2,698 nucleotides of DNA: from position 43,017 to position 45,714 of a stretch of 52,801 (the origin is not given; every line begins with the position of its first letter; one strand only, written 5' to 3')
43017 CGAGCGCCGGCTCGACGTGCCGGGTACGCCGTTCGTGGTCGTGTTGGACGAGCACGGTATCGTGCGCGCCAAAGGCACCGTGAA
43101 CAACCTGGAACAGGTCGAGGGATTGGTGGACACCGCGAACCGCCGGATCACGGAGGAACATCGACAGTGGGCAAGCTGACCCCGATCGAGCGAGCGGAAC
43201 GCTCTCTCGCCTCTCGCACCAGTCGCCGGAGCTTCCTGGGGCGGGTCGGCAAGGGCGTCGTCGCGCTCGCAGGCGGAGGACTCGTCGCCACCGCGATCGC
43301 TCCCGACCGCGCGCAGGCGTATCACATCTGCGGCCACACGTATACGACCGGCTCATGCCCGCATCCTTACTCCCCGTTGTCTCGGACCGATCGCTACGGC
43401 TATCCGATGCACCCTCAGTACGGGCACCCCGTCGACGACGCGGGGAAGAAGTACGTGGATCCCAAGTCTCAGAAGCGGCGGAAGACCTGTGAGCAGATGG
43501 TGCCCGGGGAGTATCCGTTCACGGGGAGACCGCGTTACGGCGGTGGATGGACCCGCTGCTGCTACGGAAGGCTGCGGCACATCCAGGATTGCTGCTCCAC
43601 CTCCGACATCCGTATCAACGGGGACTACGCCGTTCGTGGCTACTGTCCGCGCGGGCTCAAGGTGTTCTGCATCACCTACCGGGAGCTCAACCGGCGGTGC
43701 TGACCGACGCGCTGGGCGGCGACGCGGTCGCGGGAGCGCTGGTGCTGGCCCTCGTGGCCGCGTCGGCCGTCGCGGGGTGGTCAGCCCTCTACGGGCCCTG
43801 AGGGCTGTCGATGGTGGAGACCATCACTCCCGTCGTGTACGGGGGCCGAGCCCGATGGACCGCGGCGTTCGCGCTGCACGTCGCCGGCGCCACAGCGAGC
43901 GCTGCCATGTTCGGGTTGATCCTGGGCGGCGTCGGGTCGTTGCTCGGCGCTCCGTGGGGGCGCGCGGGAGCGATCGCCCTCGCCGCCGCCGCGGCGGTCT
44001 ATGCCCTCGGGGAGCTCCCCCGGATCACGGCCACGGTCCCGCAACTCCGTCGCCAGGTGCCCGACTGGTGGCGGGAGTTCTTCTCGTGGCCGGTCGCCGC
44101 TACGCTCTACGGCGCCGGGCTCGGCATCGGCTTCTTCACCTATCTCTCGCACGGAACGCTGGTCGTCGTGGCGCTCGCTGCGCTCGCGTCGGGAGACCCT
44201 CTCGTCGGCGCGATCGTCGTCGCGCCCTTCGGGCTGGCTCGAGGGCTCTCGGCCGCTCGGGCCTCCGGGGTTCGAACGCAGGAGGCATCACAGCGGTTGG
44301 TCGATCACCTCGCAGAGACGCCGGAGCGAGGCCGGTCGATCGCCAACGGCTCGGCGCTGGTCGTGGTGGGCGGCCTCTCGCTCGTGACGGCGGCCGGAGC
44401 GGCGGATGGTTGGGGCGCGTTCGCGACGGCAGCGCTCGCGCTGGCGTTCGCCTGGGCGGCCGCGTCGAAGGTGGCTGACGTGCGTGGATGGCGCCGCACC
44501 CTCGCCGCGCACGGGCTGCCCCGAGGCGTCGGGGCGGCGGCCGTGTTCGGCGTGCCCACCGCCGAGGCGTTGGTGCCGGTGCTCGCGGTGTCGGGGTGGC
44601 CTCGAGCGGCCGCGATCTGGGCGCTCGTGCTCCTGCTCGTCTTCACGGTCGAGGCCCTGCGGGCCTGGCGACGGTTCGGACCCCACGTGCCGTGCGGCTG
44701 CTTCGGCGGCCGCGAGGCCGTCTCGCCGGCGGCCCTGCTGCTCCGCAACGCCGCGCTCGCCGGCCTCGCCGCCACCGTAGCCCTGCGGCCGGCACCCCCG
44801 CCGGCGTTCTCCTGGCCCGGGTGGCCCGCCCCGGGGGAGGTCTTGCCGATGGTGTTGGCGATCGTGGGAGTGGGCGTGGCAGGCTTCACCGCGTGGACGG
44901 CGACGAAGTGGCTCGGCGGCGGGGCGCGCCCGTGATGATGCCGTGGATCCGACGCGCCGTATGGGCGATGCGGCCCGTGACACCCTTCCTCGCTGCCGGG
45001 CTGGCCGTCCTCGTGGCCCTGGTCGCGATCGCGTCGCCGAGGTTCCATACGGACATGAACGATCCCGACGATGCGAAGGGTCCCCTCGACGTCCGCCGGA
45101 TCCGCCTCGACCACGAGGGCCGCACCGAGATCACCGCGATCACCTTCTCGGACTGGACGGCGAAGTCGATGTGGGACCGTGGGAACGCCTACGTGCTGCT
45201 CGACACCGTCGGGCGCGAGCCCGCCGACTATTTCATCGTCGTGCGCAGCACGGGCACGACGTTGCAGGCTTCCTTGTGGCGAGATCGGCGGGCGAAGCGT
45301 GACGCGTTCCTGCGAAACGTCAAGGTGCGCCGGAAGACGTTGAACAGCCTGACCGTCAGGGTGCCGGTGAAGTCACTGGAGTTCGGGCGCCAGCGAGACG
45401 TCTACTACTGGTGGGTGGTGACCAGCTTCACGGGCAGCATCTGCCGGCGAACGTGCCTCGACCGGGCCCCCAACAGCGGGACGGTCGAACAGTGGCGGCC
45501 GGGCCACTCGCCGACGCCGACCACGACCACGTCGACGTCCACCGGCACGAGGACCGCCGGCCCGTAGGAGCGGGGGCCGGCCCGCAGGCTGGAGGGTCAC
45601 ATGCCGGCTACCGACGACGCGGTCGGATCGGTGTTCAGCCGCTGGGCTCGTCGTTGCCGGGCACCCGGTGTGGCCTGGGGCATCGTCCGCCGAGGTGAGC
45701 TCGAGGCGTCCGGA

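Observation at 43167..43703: MauA-like protein keeps only one tryptophan, so a TTQ cofactor seems impossible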

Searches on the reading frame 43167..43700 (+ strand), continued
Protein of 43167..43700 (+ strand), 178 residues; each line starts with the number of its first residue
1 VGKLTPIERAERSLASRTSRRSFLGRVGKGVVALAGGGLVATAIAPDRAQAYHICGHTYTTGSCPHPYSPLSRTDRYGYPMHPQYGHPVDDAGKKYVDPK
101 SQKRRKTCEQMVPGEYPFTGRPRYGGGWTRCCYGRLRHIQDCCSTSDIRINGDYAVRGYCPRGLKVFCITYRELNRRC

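Call 63: search_protein_families(library=ncbifam, alignment_id=A3, max_evalue=0.1)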
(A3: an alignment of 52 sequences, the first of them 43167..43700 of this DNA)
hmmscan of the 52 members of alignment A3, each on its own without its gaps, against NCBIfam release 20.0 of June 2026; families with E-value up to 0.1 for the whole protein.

A. member 1, window:43167-43700:+ (178 aa): 3 families
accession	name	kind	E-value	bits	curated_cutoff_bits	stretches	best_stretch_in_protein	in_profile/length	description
TIGR02659.1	TTQ_MADH_Lt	equivalog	0.0081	16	196.85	1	7-35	11-39/186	methylamine dehydrogenase (amicyanin) small subunit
TIGR01409.1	TAT_signal_seq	domain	0.0088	16.4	16.7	1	18-39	1-23/29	twin-arginine translocation signal domain-containing protein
NF038009.1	TatB_1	subfamily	0.038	14.2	100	1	16-52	12-48/70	twin-arginine translocation system-associated protein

B. families by the number of members that match (of 52 scanned): 4 families
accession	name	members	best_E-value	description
TIGR01409.1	TAT_signal_seq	38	2.9e-05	twin-arginine translocation signal domain-containing protein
TIGR02659.1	TTQ_MADH_Lt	17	0.0007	methylamine dehydrogenase (amicyanin) small subunit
NF038009.1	TatB_1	16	0.0012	twin-arginine translocation system-associated protein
TIGR02811.1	formate_TAT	1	0.06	formate dehydrogenase region TAT target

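Call 64: search_protein_families(library=pfam, alignment_id=A3, max_evalue=1)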
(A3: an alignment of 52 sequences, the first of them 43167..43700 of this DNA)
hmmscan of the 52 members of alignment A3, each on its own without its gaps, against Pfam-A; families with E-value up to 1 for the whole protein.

A. member 1, window:43167-43700:+ (178 aa): 0 families

B. families by the number of members that match (of 52 scanned): 8 families
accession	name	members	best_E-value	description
PF20173.3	ZnF_RZ-type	22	3.7e-05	RZ type zinc finger domain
PF06197.19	DUF998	4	0.024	Protein of unknown function (DUF998)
PF19148.5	DUF5830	1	0.047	Family of unknown function (DUF5830)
PF08402.16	TOBE_2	1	0.093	TOBE domain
PF10518.14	TAT_signal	1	0.13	TAT (twin-arginine translocation) pathway signal sequence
PF13432.12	TPR_16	1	0.14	Tetratricopeptide repeat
PF24339.2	OB_DEPS-1_3rd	1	0.14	P-granule-associated protein DEPS-1, third OB-fold domain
PF14362.11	DUF4407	1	0.19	Domain of unknown function (DUF4407)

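Call 65: search_protein_families(library=pfam, proteins=[P0131, P0283, P0366, P0121], max_evalue=1)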
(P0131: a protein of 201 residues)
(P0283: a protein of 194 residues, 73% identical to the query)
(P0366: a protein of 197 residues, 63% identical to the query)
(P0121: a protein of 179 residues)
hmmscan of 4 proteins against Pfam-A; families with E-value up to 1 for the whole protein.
P0131 (201 aa): 1 family
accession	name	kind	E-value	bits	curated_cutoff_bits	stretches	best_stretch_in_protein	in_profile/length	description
PF20173.3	ZnF_RZ-type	-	0.051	13.6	27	1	148-170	8-30/54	RZ type zinc finger domain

P0283 (194 aa): 1 family
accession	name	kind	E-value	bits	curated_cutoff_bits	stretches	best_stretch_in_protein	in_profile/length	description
PF20173.3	ZnF_RZ-type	-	0.92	9.6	27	0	52-69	12-29/54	RZ type zinc finger domain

P0366 (197 aa): 1 family
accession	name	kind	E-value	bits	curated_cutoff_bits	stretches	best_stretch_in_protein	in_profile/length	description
PF20173.3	ZnF_RZ-type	-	0.75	9.9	27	1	55-72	12-29/54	RZ type zinc finger domain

P0121 (179 aa): 1 family
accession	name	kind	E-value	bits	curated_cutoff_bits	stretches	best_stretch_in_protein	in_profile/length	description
PF08402.16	TOBE_2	-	0.093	13.3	21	1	10-51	13-53/76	TOBE domain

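Call 71: find_encoding_contigs(protein=P0366, flank=9000, max_places=2)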
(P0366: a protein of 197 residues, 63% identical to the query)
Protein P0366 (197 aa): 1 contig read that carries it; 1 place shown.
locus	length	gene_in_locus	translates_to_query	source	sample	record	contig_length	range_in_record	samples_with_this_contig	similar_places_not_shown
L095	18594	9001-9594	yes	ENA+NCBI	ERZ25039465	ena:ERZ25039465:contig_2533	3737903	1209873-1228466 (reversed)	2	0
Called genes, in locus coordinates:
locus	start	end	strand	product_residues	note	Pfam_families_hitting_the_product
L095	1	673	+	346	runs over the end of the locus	PF01965:DJ-1_PfpI, PF00165:HTH_AraC, PF12833:HTH_18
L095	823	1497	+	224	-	PF01965:DJ-1_PfpI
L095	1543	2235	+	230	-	PF01027:Bax1-I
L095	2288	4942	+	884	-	PF00133:tRNA-synt_1, PF09334:tRNA-synt_1g, PF13603:tRNA-synt_1_2, PF00133:tRNA-synt_1, PF09334:tRNA-synt_1g, PF08264:Anticodon_1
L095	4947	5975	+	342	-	PF21694:DNA_pol3_delta_C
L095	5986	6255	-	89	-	PF01649:Ribosomal_S20p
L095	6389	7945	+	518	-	PF03023:MurJ, PF13440:Polysacc_synt_3 (weak)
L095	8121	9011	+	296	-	PF07291:MauE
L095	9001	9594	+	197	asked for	-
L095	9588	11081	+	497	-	-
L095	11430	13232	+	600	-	PF00009:GTP_EFTU, PF03144:GTP_EFTU_D2, PF22042:EF-G_D2 (weak), PF00679:EFG_C, PF06421:LepA_C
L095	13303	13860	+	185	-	PF01451:LMWPc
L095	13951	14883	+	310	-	PF01636:APH, PF03881:Fructosamin_kin, PF04655:APH_6_hur (faint), PF03881:Fructosamin_kin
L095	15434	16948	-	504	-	PF00672:HAMP, PF00512:HisKA, PF02518:HATPase_c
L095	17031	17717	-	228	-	PF00072:Response_reg, PF00486:Trans_reg_C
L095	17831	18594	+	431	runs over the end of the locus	-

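Call 72: find_encoding_contigs(protein=P0306, flank=9000, max_places=2)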
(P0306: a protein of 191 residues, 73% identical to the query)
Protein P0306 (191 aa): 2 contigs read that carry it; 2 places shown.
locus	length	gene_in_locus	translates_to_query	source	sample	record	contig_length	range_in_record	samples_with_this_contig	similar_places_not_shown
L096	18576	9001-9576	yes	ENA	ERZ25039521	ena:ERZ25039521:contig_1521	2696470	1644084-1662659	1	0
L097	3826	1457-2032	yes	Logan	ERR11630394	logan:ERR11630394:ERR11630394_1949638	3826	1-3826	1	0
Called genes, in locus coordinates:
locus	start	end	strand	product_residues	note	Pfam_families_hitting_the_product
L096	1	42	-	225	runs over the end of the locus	PF00072:Response_reg, PF00486:Trans_reg_C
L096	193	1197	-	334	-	PF04055:Radical_SAM, PF11946:DUF3463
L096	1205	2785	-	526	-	PF01048:PNP_UDP_1, PF02401:LYTB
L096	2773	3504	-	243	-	PF07678:TED_complement (faint), PF13243:SQHop_cyclase_C, PF13249:SQHop_cyclase_N (faint)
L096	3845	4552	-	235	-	-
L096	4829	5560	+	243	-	-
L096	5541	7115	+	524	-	PF00501:AMP-binding, PF13193:AMP-binding_C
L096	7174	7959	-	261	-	-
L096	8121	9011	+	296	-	PF07291:MauE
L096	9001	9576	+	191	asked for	-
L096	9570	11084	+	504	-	-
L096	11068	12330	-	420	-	PF16499:Melibiase_2, PF17801:Melibiase_C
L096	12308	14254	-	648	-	-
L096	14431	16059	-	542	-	PF05199:GMC_oxred_C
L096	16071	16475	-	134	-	PF13618:Gluconate_2-dh3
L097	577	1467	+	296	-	PF07291:MauE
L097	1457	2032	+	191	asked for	-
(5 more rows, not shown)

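Call 96: search_protein_families(library=ncbifam, proteins=[L095:9588-11078:+], max_evalue=1)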
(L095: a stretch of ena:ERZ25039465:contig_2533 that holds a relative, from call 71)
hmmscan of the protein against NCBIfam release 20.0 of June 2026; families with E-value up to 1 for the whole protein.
L095:9588-11078:+ (497 aa): 0 families

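Call 97: search_protein_families(library=pfam, proteins=[L095:9588-11078:+], max_evalue=1)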
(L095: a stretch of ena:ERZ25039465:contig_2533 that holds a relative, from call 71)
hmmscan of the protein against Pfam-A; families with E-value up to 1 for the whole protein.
L095:9588-11078:+ (497 aa): 0 families

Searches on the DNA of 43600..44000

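Call 82: search_rna_families(source=window, start=43600, end=44000, threshold=evalue, max_evalue=10, show_alignments=3)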
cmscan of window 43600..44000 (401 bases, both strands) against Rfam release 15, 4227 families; matches with E-value up to 10: 3.
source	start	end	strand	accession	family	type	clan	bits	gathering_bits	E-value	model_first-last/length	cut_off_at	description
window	43844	43891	+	RF02163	sR-tMet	Gene; snRNA; snoRNA; CD-box;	-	15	50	7.6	1-72/72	no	Small nucleolar RNA sR-tMet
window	43771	43835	-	RF02522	Virus_CITE_8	Cis-reg;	-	14.2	80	8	1-71/71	no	Pea enation mosaic virus-2 cap-independent translation element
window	43669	43745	-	RF02647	Cis52_sRNA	Gene; sRNA;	-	12.5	56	4.9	1-179/179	no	Ruegeria cis52 sRNA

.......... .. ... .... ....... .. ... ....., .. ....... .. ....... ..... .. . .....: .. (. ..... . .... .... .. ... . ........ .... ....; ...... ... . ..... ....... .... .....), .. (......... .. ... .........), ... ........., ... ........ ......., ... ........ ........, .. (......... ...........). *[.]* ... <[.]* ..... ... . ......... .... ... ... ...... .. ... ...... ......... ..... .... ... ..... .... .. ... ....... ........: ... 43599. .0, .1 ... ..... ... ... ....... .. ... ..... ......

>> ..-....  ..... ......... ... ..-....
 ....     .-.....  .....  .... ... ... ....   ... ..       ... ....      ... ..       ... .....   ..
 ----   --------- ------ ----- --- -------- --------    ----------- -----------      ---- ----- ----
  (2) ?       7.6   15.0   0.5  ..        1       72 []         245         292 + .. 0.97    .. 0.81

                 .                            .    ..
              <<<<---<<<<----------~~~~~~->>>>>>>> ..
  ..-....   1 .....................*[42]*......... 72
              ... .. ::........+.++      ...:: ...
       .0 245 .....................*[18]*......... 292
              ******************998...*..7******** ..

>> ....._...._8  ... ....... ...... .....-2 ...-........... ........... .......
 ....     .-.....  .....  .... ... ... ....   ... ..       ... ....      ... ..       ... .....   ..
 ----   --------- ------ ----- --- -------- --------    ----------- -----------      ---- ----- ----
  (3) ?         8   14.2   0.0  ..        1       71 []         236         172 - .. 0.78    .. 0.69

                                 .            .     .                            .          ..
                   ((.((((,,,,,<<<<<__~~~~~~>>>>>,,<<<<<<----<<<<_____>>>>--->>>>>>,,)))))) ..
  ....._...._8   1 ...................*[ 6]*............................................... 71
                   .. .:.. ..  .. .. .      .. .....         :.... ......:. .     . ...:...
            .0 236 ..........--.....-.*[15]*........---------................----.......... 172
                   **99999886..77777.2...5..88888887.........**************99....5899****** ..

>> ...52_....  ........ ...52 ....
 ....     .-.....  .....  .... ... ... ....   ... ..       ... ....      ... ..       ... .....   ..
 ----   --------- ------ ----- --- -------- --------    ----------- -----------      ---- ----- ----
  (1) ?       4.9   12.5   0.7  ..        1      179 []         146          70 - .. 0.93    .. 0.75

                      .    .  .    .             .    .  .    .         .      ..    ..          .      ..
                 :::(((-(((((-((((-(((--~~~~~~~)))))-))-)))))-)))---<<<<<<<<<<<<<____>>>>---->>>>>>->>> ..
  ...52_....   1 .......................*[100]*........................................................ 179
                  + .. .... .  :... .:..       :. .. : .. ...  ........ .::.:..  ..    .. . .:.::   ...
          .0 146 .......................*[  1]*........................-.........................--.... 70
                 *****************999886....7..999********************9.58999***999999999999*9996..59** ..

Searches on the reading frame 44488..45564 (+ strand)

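Call 5: search_protein_families(library=pfam, proteins=[window:44488-45564:+], max_evalue=1)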
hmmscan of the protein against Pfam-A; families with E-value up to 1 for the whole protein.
window:44488-45564:+ (359 aa): 1 family
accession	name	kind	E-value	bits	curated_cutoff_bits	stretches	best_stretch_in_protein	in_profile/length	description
PF04911.17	ATP-synt_J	-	0.14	12.2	24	1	161-183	7-29/51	ATP synthase j chain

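Call 6: search_protein_families(library=ncbifam, proteins=[window:44488-45564:+], max_evalue=1)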
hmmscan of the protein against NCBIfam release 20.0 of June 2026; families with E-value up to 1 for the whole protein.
window:44488-45564:+ (359 aa): 1 family
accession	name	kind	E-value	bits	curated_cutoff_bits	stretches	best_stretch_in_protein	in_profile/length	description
NF005731.0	PRK07546.1-5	equivalog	0.16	11.5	189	1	194-230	56-91/212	hypothetical protein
